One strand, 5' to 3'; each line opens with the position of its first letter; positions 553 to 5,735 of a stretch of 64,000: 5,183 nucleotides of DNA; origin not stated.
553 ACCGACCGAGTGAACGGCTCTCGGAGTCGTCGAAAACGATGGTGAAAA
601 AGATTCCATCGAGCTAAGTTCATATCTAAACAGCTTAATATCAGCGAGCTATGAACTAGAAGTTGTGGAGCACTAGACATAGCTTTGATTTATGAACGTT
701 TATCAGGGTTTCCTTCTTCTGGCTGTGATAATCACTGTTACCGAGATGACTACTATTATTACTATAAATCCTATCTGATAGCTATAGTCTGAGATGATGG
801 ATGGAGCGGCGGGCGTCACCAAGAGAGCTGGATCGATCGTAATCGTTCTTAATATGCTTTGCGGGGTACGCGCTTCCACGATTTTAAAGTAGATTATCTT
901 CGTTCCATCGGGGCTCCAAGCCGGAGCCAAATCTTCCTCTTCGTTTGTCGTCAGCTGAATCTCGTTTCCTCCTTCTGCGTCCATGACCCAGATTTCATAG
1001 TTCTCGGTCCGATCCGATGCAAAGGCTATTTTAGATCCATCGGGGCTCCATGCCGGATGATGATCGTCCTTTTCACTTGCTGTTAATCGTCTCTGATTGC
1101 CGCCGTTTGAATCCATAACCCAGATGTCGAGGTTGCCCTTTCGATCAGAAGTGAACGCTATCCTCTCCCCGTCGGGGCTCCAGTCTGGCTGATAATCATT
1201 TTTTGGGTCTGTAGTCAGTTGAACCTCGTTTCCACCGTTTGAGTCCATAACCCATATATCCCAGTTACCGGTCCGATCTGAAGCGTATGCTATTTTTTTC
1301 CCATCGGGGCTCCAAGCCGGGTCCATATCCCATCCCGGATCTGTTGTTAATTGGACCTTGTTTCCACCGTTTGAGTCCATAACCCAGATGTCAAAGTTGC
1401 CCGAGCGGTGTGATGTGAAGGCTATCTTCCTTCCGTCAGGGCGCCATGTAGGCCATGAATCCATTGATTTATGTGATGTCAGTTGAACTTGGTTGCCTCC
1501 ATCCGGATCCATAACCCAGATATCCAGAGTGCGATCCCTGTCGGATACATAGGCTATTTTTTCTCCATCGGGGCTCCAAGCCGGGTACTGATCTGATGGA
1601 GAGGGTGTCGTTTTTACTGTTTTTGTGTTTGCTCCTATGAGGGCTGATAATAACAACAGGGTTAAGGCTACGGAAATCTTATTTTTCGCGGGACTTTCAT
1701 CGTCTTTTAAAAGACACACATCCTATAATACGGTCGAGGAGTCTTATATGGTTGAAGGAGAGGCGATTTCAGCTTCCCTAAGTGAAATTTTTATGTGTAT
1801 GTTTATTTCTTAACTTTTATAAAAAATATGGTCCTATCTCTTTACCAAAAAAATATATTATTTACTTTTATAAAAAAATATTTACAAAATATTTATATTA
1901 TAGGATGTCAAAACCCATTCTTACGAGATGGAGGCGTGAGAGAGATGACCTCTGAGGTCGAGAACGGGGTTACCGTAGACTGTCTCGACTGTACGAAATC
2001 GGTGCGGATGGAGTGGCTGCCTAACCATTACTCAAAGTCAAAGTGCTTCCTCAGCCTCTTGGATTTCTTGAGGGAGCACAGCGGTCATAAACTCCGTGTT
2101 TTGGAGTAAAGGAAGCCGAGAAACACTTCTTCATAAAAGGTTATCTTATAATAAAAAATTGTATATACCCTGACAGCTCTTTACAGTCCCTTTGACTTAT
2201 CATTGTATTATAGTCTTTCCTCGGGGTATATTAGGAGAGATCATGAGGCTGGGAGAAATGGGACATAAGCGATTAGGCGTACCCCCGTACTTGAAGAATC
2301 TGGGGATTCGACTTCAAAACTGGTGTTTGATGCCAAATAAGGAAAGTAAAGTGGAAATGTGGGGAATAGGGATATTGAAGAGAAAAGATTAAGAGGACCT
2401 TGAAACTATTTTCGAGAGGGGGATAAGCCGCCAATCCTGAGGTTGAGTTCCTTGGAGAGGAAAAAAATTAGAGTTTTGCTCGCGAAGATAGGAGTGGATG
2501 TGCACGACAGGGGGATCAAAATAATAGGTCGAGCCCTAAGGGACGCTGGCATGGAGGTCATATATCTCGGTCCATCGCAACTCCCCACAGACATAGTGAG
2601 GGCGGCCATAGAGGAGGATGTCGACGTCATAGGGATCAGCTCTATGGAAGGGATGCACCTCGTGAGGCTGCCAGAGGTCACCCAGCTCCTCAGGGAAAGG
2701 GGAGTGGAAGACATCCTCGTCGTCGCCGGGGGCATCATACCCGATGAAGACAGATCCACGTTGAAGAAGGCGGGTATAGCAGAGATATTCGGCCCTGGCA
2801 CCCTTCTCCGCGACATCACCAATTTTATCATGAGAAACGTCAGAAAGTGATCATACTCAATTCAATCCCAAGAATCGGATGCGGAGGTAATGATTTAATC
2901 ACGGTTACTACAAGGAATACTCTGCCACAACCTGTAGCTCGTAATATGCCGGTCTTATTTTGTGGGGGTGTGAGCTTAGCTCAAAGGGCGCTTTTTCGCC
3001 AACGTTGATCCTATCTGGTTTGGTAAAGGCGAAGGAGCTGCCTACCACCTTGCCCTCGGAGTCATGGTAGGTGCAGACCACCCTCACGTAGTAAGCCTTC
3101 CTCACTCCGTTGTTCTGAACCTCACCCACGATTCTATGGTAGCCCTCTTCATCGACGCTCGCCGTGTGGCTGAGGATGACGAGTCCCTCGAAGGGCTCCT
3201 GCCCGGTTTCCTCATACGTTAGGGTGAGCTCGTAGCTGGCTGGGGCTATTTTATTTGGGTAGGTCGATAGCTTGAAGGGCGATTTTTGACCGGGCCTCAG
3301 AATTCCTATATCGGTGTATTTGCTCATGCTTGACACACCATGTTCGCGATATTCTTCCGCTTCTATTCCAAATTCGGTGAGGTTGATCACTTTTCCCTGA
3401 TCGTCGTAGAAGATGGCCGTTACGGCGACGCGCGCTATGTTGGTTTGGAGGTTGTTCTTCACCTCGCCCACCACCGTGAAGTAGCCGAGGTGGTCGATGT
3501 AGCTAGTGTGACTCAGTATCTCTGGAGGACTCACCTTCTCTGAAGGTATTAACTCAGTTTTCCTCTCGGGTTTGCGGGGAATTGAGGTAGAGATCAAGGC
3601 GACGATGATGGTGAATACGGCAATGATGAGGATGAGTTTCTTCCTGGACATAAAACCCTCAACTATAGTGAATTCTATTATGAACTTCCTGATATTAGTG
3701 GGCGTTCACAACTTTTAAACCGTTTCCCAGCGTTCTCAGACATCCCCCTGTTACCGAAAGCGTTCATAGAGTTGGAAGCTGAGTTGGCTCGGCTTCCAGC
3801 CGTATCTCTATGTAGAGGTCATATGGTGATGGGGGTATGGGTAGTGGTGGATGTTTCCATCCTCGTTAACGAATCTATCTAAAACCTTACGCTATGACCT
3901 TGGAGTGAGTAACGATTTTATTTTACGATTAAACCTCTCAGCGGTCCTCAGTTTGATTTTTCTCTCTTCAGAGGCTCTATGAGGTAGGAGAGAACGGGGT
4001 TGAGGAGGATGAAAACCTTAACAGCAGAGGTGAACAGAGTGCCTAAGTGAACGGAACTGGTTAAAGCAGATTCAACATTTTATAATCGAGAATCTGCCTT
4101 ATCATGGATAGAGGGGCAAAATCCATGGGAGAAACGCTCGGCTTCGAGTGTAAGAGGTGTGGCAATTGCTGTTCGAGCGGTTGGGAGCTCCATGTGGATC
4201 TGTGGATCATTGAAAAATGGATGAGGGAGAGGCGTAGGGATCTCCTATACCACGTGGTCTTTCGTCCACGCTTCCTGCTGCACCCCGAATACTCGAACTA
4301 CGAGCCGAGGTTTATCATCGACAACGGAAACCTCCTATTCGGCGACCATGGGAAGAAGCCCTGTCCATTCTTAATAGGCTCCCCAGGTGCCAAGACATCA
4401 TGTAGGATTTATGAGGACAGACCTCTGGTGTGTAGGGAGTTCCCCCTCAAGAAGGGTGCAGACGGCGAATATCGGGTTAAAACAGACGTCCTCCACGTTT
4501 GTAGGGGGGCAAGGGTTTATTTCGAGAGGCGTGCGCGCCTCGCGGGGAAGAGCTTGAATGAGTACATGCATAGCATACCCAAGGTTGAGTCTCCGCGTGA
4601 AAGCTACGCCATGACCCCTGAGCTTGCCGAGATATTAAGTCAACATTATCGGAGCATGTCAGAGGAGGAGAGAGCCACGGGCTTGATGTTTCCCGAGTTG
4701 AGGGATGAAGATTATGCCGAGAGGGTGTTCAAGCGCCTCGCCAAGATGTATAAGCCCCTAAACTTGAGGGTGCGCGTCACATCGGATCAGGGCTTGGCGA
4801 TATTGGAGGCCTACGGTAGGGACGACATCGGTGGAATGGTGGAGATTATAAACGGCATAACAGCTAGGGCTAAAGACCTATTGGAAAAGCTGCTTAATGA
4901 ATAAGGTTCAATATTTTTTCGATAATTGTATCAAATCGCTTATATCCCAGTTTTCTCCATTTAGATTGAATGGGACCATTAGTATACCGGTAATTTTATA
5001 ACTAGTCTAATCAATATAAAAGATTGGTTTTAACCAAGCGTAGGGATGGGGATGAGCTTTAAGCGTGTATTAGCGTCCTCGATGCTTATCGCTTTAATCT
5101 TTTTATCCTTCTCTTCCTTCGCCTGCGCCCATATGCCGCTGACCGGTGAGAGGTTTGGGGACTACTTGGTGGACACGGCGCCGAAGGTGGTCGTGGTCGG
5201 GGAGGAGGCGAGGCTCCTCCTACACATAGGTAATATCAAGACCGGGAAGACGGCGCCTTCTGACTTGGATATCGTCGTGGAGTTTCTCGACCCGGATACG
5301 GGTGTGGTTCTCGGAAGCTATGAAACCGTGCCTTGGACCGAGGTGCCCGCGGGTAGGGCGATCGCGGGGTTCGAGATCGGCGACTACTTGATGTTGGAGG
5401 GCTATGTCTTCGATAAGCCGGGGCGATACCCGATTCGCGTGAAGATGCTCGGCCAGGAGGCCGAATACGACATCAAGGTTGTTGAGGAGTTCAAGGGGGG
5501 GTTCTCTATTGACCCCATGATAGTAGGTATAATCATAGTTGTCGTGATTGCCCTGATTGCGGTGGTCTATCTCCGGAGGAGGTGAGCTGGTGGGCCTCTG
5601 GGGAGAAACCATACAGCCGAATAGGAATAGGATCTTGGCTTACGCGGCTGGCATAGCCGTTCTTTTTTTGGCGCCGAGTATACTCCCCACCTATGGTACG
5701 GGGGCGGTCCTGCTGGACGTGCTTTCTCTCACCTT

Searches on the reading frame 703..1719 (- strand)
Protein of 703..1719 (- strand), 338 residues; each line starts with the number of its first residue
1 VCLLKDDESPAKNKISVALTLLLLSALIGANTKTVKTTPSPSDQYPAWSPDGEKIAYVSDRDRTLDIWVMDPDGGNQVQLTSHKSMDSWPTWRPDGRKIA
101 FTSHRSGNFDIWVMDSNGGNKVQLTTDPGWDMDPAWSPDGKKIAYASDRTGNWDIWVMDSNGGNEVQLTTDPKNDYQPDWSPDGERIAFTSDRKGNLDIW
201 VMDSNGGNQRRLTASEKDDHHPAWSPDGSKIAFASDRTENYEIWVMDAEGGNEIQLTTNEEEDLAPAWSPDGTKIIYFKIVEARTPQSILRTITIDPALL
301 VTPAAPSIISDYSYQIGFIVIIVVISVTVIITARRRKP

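Call 28: search_protein_families(library=pfam, proteins=[window:703-1719:-], max_evalue=0.001)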
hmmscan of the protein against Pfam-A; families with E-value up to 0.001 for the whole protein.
window:703-1719:- (338 aa): 13 families
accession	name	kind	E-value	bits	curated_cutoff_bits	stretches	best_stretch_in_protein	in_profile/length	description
PF07676.18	PD40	-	8.9e-76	249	20.9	6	123-157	3-38/38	WD40-like Beta Propeller Repeat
PF00930.27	DPPIV_N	-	7.7e-27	94.4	22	3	109-176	23-86/354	Dipeptidyl peptidase IV (DPP IV) N-terminal region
PF25174.1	Beta-prop_THOC3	-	1.1e-19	70.9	305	2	47-235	9-190/272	THOC3 beta-propeller domain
PF25460.1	Beta-prop_Aladin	-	5.1e-10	39.4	171.1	0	47-147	117-213/340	Aladin seven-bladed propeller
PF10647.15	Gmad1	-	4.7e-07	30.3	20.5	0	28-96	7-76/251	Lipoprotein LpqB beta-propeller domain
PF04762.18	Beta-prop_ELP1_1st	-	6.5e-07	29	26.8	0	87-189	212-321/359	ELP1 first N-terminal beta-propeller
PF24797.1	Beta-prop_WDR35_TULP_N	-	6.4e-06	26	80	0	180-260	123-197/332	WDR35/TULP4 N-terminal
PF24817.1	WD40_WDHD1_1st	-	9.4e-06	25.4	109.9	0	133-235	183-284/291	WDHD1 first WD40 domain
PF23389.1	Beta-prop_WDR19_1st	-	1.1e-05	25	27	0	135-236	4-101/325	WDR19 first beta-propeller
PF02897.21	Peptidase_S9_N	-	3.4e-05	23.2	24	0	223-281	130-190/414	Prolyl oligopeptidase, N-terminal beta-propeller domain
PF06620.16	DUF1150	-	0.00013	22.5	25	0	181-194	46-59/76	Protein of unknown function (DUF1150)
PF09142.17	TruB_C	-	0.00036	20.6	28.7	0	210-236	18-44/56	tRNA Pseudouridine synthase II, C terminal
PF00400.38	WD40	-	0.00055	20.8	27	0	47-68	18-38/39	WD domain, G-beta repeat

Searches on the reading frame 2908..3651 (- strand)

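Call 28: search_protein_families(library=pfam, proteins=[window:2908-3651:-], max_evalue=0.001)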
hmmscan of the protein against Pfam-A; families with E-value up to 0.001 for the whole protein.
window:2908-3651:- (247 aa): 1 family
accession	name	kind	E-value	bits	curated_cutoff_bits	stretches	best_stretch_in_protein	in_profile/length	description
PF11906.13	DUF3426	-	9.3e-05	23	27.7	0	52-143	63-146/147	Protein of unknown function (DUF3426)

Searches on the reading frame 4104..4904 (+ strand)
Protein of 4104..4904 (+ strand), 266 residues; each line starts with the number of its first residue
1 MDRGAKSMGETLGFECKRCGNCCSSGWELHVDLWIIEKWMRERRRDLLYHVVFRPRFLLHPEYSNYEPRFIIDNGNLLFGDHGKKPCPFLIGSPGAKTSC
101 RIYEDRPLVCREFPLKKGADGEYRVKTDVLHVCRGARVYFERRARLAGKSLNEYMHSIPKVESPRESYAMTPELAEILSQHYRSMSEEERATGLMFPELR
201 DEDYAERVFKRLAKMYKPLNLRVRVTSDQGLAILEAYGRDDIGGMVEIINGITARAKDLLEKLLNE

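Call 7: search_protein_families(library=pfam, proteins=[window:4104-4904:+], max_evalue=0.01)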
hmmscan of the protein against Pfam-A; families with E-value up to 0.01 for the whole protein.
window:4104-4904:+ (266 aa): 1 family
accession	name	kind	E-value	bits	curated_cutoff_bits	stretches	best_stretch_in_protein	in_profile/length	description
PF03692.20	CxxCxxCC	-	8.6e-09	36.4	23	1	15-116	1-72/85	Putative zinc- or iron-chelating domain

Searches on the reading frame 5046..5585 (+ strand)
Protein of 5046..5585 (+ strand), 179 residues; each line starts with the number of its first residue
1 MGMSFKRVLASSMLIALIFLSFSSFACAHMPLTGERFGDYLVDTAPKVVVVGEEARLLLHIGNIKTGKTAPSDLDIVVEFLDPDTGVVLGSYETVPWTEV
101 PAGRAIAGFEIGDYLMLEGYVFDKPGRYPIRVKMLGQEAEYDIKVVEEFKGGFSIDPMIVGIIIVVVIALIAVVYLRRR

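Call 7: search_protein_families(library=pfam, proteins=[window:5046-5585:+], max_evalue=0.01)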
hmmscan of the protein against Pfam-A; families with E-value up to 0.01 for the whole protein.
window:5046-5585:+ (179 aa): 0 families

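Call 14: search_protein_families(library=ncbifam, proteins=[window:5046-5585:+], max_evalue=0.01)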
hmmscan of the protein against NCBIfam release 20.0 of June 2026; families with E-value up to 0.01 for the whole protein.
window:5046-5585:+ (179 aa): 0 families

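Call 64: find_homologous_proteins(query=window:5046-5582:+, max_evalue=0.001)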
Query window:5046-5582:+ (179 aa): 1 proteins with E <= 0.001 among 241 candidates.
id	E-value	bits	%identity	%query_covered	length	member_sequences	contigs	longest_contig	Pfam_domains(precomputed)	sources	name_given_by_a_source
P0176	1.3e-90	320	100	84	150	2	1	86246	-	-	-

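Call 66: search_protein_families(library=padloc, proteins=[window:5046-5585:+], max_evalue=0.001)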
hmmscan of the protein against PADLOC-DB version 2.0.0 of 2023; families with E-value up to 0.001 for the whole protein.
window:5046-5585:+ (179 aa): 0 families

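Call 68: predict_structure(protein=window:5046-5582:+)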
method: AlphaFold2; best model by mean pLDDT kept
length: 179 residues; sequences in the alignment: 1
mean_pLDDT: 57.7   pTM: 0.43
mean pLDDT of the five models: 57.7, 57.5, 56.5, 51.5, 50.3
residues with pLDDT >= 90: 0; 70-90: 49; 50-70: 62; < 50: 68
segments of 3 or more residues with pLDDT < 50: 28-55, 62-73, 95-111, 148-153
pLDDT, mean of each block of 10 residues (from residue 1): 70 72 54 38 43 50 40 59 73 48 38 51 63 67 58 58 82 76
secondary structure, 60 per line:
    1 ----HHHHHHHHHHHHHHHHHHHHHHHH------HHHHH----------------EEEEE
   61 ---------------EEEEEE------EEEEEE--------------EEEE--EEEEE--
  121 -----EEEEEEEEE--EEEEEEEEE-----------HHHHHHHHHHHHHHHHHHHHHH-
elements in order: H5-28 H35-39 E56-60 E76-81 E88-93 E108-111 E114-118 E126-134 E137-145 H157-178
